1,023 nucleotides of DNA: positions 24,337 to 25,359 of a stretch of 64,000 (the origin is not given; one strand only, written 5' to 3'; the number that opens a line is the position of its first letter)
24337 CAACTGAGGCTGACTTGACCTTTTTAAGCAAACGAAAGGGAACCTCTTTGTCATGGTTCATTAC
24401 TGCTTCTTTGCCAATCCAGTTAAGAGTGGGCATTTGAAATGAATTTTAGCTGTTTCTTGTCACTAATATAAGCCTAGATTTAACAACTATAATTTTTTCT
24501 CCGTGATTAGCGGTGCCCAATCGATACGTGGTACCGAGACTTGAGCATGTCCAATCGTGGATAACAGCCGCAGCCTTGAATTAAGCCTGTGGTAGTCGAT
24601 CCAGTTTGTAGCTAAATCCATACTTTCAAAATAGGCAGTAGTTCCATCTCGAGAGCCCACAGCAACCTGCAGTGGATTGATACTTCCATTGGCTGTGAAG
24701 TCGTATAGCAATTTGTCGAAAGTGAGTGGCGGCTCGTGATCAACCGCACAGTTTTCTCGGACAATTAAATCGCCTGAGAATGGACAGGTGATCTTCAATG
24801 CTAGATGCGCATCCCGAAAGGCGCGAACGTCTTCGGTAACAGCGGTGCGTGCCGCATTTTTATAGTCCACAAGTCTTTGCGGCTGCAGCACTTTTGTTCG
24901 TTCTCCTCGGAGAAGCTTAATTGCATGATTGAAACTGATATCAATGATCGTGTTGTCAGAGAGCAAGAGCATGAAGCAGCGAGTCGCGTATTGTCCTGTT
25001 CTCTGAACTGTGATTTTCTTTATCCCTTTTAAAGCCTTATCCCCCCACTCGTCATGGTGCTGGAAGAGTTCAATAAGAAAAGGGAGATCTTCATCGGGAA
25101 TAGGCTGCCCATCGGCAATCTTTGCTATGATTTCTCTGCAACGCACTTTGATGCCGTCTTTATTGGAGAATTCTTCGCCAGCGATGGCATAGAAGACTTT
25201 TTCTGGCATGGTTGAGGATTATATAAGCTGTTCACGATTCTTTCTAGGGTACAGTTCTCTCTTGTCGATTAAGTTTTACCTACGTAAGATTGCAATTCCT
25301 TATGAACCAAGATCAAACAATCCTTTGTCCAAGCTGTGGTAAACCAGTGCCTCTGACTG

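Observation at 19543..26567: Type III R-M core embedded in a five-gene cluster with three uncharacterised nuclease-like genes: candidate composite defence system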

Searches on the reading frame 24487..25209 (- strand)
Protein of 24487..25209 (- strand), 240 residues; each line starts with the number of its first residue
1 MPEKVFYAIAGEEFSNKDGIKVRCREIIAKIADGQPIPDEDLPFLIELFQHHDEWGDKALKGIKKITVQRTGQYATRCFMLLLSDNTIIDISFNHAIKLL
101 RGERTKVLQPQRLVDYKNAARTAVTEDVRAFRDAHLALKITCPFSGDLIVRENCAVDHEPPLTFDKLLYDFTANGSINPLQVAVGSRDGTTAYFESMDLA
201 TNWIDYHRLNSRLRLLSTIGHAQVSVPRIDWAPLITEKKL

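Call 3: search_protein_families(library=pfam, proteins=[window:24487-25209:-], max_evalue=0.1)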
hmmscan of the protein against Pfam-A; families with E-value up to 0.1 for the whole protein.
window:24487-25209:- (240 aa): 1 family
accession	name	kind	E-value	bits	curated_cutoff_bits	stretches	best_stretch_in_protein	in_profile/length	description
PF11523.13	DUF3223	-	2.7e-12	47.5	21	1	25-97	1-75/75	Protein of unknown function (DUF3223)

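Call 4: search_protein_families(library=padloc, proteins=[window:24487-25209:-], max_evalue=0.1)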
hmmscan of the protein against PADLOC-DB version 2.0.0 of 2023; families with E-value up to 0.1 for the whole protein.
window:24487-25209:- (240 aa): 5 families
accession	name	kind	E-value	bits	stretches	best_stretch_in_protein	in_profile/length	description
PDLC00205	HamC2|HamC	-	1e-20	72.2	1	13-218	11-208/218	DUF3223 domain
PDLC00202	HamC2|HamC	-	5.1e-16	56.8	1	11-219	10-226/245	DUF3223 domain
PDLC00203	HamC2|HamC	-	5.8e-12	44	1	1-98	1-97/99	DUF3223 domain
PDLC00206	HamC2|HamC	-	2.7e-11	41.6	1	40-233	41-236/239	DUF3223 domain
PDLC00204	HamC2|HamC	-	4.9e-08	31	1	39-141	40-136/182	DUF3223 domain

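Call 5: search_protein_families(library=ncbifam, proteins=[window:24487-25209:-], max_evalue=0.1)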
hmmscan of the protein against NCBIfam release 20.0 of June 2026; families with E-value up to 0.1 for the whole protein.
window:24487-25209:- (240 aa): 0 families

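Call 12: search_solved_structures(query=window:24487-25209:-, max_evalue=10, show_alignments=2)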
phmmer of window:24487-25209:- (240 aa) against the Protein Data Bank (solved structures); distinct sequences matched with E-value up to 10: 6.
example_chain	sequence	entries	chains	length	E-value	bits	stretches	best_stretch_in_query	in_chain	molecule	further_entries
8him_A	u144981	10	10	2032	8.1e-05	25.6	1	12-99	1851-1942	DNA-directed RNA polymerase V largest subunit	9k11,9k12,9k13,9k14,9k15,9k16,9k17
8hil_A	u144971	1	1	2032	8.1e-05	25.6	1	12-99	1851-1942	DNA-directed RNA polymerase V largest subunit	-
2k0m_A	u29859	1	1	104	0.00011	25.2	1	8-93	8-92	Uncharacterized protein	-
8hyj_A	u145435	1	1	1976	0.063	16.2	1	30-97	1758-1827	DNA-directed RNA polymerase V subunit 1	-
3v4l_A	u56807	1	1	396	0.67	12.8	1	134-215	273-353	Mucosa-associated lymphoid tissue lymphoma translocation protein 1 homolog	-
2vxt_L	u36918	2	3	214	1.5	11.7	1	139-235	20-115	MURINE IGG 125-2H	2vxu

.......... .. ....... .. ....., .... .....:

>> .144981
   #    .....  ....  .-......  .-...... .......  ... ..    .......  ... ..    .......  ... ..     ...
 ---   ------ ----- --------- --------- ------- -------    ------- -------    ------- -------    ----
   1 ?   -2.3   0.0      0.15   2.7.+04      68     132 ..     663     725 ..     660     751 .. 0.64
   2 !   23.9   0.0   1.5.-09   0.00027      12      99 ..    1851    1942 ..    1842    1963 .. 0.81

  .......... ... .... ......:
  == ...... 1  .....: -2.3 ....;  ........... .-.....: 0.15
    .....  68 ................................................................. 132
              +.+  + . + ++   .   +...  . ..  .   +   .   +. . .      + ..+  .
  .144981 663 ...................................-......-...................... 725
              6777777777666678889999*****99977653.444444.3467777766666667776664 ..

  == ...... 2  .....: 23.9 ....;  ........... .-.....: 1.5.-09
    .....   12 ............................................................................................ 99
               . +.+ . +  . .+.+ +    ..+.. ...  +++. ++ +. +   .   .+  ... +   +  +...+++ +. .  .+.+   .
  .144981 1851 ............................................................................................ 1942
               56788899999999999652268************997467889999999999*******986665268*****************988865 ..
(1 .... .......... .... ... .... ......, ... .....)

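Call 17: find_homologous_proteins(query=window:24487-25209:-)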
Query window:24487-25209:- (240 aa): 13 proteins with E <= 0.001 among 855 candidates.
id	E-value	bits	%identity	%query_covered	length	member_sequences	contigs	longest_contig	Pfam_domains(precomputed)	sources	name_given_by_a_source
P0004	1.6e-158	543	100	100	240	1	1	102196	PF11523.14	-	-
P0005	4.6e-106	372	75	87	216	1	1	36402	PF11523.14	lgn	-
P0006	8.4e-104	364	70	98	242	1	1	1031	PF11523.14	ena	-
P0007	4.0e-93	329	61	98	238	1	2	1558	PF11523.14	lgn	-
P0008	8.1e-92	325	61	100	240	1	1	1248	PF11523.14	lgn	-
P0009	3.9e-89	316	56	98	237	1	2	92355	PF11523.14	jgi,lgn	jgi:hypothetical protein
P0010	3.1e-68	248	52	95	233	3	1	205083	PF11523.14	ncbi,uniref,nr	ncbi:DUF3223 domain-containing protein [Anabaena catenula]|uniref:DUF3223 domain-containing protein 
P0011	1.1e-62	230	48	94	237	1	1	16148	PF11523.14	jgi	jgi:hypothetical protein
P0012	1.8e-59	219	47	97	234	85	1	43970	PF11523.14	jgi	jgi:hypothetical protein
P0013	1.1e-58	217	44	96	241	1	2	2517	PF11523.14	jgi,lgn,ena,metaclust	metaclust:\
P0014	6.6e-56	208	42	97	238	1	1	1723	PF11523.14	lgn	-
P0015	5.7e-54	201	46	94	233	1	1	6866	PF11523.14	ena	-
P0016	8.1e-53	198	45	95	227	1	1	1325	PF11523.14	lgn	-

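Call 23: find_encoding_contigs(protein=P0005, flank=8000, max_places=2)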
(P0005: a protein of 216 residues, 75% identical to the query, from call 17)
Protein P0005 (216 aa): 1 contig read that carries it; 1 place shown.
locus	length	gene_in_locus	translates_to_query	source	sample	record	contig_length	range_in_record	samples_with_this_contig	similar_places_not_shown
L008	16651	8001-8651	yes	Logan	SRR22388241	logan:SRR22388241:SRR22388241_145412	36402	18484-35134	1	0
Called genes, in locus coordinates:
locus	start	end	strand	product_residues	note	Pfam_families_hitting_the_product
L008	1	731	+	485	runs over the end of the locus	PF02518:HATPase_c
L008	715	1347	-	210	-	PF01135:PCMT (weak), PF01209:Ubie_methyltran, PF13489:Methyltransf_23 (weak), PF02353:CMAS (weak), PF13649:Methyltransf_25, PF13847:Methyltransf_31, PF08241:Methyltransf_11, PF08242:Methyltransf_12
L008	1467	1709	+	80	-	-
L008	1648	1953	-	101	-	-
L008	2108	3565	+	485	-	-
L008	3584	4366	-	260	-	PF13564:DoxX_2 (weak)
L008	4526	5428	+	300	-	-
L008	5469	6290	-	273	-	PF05675:DUF817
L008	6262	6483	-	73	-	PF18929:DUF5678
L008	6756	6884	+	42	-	-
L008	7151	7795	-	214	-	-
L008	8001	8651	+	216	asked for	PF11523:DUF3223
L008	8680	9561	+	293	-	-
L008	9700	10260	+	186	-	PF14066:DUF4256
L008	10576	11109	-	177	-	PF08922:DUF1905, PF13376:OmdA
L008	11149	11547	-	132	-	PF13650:Asp_protease_2 (weak), PF13975:gag-asp_proteas (weak)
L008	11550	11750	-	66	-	PF18929:DUF5678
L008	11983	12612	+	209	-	PF12686:DUF3800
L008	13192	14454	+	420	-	PF22548:AEP-TOTE, PF00270:DEAD, PF04851:ResIII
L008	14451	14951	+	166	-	PF00271:Helicase_C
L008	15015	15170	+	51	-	-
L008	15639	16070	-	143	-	-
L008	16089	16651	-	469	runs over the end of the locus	PF01609:DDE_Tnp_1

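Call 24: find_encoding_contigs(protein=P0009, flank=8000, max_places=2)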
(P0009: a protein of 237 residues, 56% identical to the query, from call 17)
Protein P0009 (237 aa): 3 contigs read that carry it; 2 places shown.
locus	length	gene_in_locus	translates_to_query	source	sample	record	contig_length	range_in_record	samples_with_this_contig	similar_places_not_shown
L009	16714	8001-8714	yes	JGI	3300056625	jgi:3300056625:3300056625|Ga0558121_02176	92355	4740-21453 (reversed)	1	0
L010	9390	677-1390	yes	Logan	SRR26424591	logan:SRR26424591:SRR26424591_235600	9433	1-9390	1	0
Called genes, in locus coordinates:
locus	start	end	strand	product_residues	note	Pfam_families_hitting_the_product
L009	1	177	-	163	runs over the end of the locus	-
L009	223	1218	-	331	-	-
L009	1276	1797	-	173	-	PF04542:Sigma70_r2, PF08281:Sigma70_r4_2, PF04545:Sigma70_r4 (weak)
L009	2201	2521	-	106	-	-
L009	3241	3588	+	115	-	-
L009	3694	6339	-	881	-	PF00395:SLH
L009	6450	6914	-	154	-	PF00885:DMRL_synthase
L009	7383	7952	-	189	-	PF00677:Lum_binding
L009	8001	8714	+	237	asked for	PF11523:DUF3223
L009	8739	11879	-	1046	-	PF04313:HSDR_N, PF00270:DEAD (faint), PF04851:ResIII, PF18766:SWI2_SNF2, PF22679:T1R_D3-like, PF11867:T1RH-like_C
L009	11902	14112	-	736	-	PF12161:HsdM_N, PF02384:N6_Mtase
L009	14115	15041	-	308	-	PF28530:DUF8426, PF06250:YhcG_C (faint), PF01939:NucS_C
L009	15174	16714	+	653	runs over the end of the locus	PF00005:ABC_tran (faint), PF17760:UvrA_inter, PF17755:UvrA_DNA-bind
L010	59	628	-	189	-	PF00677:Lum_binding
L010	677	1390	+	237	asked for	PF11523:DUF3223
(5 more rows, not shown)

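Call 25: find_encoding_contigs(protein=P0010, flank=8000, max_places=2)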
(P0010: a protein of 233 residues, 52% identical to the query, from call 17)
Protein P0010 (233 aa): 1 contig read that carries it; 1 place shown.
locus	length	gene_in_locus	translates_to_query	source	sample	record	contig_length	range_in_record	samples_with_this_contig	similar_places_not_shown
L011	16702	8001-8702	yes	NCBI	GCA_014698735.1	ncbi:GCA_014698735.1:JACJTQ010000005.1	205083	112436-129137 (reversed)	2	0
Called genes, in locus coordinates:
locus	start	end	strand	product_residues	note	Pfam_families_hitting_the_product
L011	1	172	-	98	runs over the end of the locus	-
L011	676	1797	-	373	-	PF13576:Pentapeptide_3 (faint), PF00805:Pentapeptide (weak), PF13599:Pentapeptide_4, PF00805:Pentapeptide, PF13391:HNH_2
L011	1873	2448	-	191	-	PF05685:Uma2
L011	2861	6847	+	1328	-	PF11965:DUF3479, PF02514:CobN-Mg_chel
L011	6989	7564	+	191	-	PF05685:Uma2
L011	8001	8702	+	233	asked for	PF11523:DUF3223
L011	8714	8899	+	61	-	-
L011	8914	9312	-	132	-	PF01850:PIN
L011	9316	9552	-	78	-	-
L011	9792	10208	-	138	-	PF01850:PIN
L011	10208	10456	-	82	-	-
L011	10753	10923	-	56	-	PF26394:Psb34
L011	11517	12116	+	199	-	PF09988:DUF2227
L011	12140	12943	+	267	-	PF01503:PRA-PH (faint), PF03819:MazG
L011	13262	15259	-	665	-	PF01435:Peptidase_M48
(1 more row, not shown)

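Call 26: find_encoding_contigs(protein=P0012, flank=8000, max_places=2)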
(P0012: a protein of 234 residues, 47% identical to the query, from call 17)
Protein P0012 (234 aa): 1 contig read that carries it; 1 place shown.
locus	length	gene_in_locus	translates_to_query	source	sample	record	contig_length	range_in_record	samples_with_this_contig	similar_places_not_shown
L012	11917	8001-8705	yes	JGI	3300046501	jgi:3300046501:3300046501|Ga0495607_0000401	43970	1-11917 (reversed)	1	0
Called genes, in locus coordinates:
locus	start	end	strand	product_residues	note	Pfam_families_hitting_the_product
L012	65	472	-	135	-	-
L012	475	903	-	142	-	-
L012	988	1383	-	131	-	PF22275:DUF6957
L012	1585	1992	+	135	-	PF01381:HTH_3 (weak), PF13560:HTH_31 (faint), PF13384:HTH_23 (faint)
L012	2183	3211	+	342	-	PF04471:Mrr_cat (weak)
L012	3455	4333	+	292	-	PF18928:DUF5677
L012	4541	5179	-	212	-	-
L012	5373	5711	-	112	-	PF24745:DUF7693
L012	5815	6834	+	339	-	-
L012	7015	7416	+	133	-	-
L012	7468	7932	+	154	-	-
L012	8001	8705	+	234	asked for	PF11523:DUF3223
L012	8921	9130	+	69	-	-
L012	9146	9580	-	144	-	-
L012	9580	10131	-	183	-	-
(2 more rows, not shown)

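Call 43: find_related_loci(query=A3, collection=genome_contigs, flank=10000)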
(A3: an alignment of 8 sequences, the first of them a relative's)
Query A3 (240 aa) in genome_contigs; peptide patterns used: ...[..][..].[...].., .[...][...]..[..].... (x = any residue, [..] = any of these).
78 stretches matched a pattern; 12 encode a relative of the query (tblastn E <= 1e-3); 12 distinct loci.
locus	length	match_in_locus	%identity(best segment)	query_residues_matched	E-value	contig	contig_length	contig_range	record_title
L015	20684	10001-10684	52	7-235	9e-75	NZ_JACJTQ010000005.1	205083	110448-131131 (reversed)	Anabaena catenula FACHB-362 contig5, whole genome shotgun sequence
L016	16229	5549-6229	50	7-234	2e-70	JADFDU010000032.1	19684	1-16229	MAG: Rhodocyclaceae bacterium isolate QR_Bin.30 NODE_39_length_19684_cov_169.232, whole genome shotgun sequence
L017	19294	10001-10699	46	3-236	7e-69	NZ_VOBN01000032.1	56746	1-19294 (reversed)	Pseudomonas sp. ANT_J12 ctg00032_56746, whole genome shotgun sequence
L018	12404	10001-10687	47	5-234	5e-66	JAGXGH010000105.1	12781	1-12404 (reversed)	MAG: Verrucomicrobiales bacterium isolate LH_M34 k141_1113205, whole genome shotgun sequence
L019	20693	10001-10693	46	3-234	2e-64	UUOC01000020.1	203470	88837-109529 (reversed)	Pseudomonas sp. 286 isolate p4.B4 genome assembly, contig: 20, whole genome shotgun sequence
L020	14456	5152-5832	46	7-234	1e-63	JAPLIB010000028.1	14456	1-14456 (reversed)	MAG: Cyanobacteriota bacterium isolate LacPavin_0818_WC50_MAG_64_39 LacPavin_0818_WC50_scaffold_49597, whole genome shot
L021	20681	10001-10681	43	7-234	1e-62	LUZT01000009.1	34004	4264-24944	MAG: Chlorobiales bacterium Clorobi_01 Chlorobi_01_contig_477, whole genome shotgun sequence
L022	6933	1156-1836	45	7-235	7e-61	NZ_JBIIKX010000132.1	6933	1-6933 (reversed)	MAG: Prosthecobacter sp. isolate ME2001-11-26pf_3300042887_group1_bin85 Rohwer_bin2772_scaffold_14328_c1, whole genome s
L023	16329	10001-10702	42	1-235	8e-55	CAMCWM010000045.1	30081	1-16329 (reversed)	MAG: Akkermansia muciniphila isolate ME-08apr19-96 genome assembly, contig: ME-08apr19-C3143, whole genome shotgun seque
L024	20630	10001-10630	24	7-218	1e-17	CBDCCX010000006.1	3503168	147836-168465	MAG: Rhodothermales bacterium isolate d80d03cd-5fe3-4c76-8cf4-28a07225dc37 genome assembly, contig: chromosome_2, whole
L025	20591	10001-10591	29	17-220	3e-15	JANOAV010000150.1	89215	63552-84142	MAG: Verrucomicrobiales bacterium isolate VAR_18_metabat_271 VAR_18_k141_99940, whole genome shotgun sequence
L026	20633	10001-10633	22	1-216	4e-11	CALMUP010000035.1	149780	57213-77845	MAG TPA_asm: uncultured Verrucomicrobia bacterium isolate SRR2107179_bin.17_CONCOCT_v1.1_MAG genome assembly, contig: ER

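Call 46: predict_structure(alignment_id=A2)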
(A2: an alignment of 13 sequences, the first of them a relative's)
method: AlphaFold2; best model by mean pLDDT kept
length: 240 residues; sequences in the alignment: 13
mean_pLDDT: 87.0   pTM: 0.55
mean pLDDT of the five models: 87.0, 86.5, 86.3, 86.1, 85.5
residues with pLDDT >= 90: 148; 70-90: 65; 50-70: 15; < 50: 12
segments of 3 or more residues with pLDDT < 50: 1-4, 103-105, 238-240
pLDDT, mean of each block of 10 residues (from residue 1): 63 88 95 94 95 89 94 84 94 89 57 93 96 95 88 89 92 94 90 95 97 85 63 66
secondary structure, 60 per line:
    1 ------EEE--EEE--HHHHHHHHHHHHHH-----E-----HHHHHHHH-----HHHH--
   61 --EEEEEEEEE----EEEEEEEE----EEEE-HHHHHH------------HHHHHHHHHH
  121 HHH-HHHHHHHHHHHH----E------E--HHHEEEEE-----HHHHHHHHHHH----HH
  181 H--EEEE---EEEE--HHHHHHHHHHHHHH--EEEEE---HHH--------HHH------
elements in order: E7-9 E12-14 H17-30 H42-49 H55-58 E63-71 E76-83 E88-91 H93-98 H111-123 H125-136 E154-158 H164-174 E184-187 E191-194 H197-210 E213-217

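Call 51: fold_search(model_id=the predicted structure, library=pdb)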
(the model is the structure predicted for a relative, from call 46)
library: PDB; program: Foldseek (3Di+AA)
matches with E <= 10: 296; with E <= 0.001: 1
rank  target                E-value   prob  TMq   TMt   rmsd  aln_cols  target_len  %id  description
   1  2k0m_MODEL_1_A        5.4e-06  1.00  0.36  0.79   3.0       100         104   25  Solution NMR structure of the uncharacterized protein from Rhodospirillum rubrum gene locus Rru_A0810. Northea (released 2008-02-19)
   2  4hsv_C                5.2e-01  0.77  0.14  0.47   3.2        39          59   15  Crystal Structure of CXCL4L1 (released 2013-04-10)
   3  1icw_B                5.8e-01  0.51  0.12  0.35   4.6        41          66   22  INTERLEUKIN-8, MUTANT WITH GLU 38 REPLACED BY CYS AND CYS 50 REPLACED BY ALA (released 1997-03-12)
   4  6wzm_F                6.2e-01  0.69  0.11  0.34   3.2        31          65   26  LY3041658 Fab bound to CXCL8 (released 2020-11-25)
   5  1w1h_A                7.0e-01  0.21  0.15  0.23  14.4        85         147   20  Crystal Structure of the PDK1 Pleckstrin Homology (PH) domain (released 2004-11-19)
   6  6wzm_E                7.8e-01  0.63  0.11  0.34   3.2        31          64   26  LY3041658 Fab bound to CXCL8 (released 2020-11-25)
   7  5cba_E                8.3e-01  0.38  0.12  0.38   5.2        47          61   13  3B4 in complex with CXCL13 - 3B4-CXCL13 (released 2015-11-04)
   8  8xwf_E                9.9e-01  0.63  0.12  0.44   3.6        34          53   20  Structure of CXCR2 bound to CXCL3 (Ligand-receptor focused map) (released 2025-01-15)
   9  9lbn_H                9.9e-01  0.03  0.10  0.07  22.7       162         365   13  The composite cryo-EM structure of the head-to-tail connector and head-proximal tail components of bacteriophage phiXa (released 2025-05-07)
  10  8zrs_G                1.1e+00  0.08  0.11  0.11   9.4        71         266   17  Crystal structure of Skd3, AAA+ only (released 2025-06-11)
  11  4hsv_B                1.1e+00  0.57  0.13  0.47   2.8        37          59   16  Crystal Structure of CXCL4L1 (released 2013-04-10)
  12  6vgj_F                1.1e+00  0.18  0.12  0.31   9.2        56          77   14  N-terminal variant of CXCL13 (released 2020-10-07)
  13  8xvu_E                1.2e+00  0.57  0.12  0.39   3.7        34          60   20  Structure of CXCR2 bound to CXCL2 (Ligand-receptor focused map) (released 2025-01-15)
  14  4xr7_J                1.2e+00  0.20  0.11  0.04   4.0        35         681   11  Structure of the Saccharomyces cerevisiae PAN2-PAN3 core complex (released 2015-01-28)
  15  6vgj_C                1.3e+00  0.54  0.11  0.32   3.1        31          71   13  N-terminal variant of CXCL13 (released 2020-10-07)
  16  4h9d_C                1.3e+00  0.08  0.12  0.29  14.9        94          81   15  Crystal Structure of Mn-dependent Gme HNH nicking endonuclease from Geobacter metallireducens GS-15, Northeast Structu (released 2012-10-10)
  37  4h9d_A                1.8e+00  0.08  0.15  0.29  13.5       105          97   15  Crystal Structure of Mn-dependent Gme HNH nicking endonuclease from Geobacter metallireducens GS-15, Northeast Structu (released 2012-10-10)
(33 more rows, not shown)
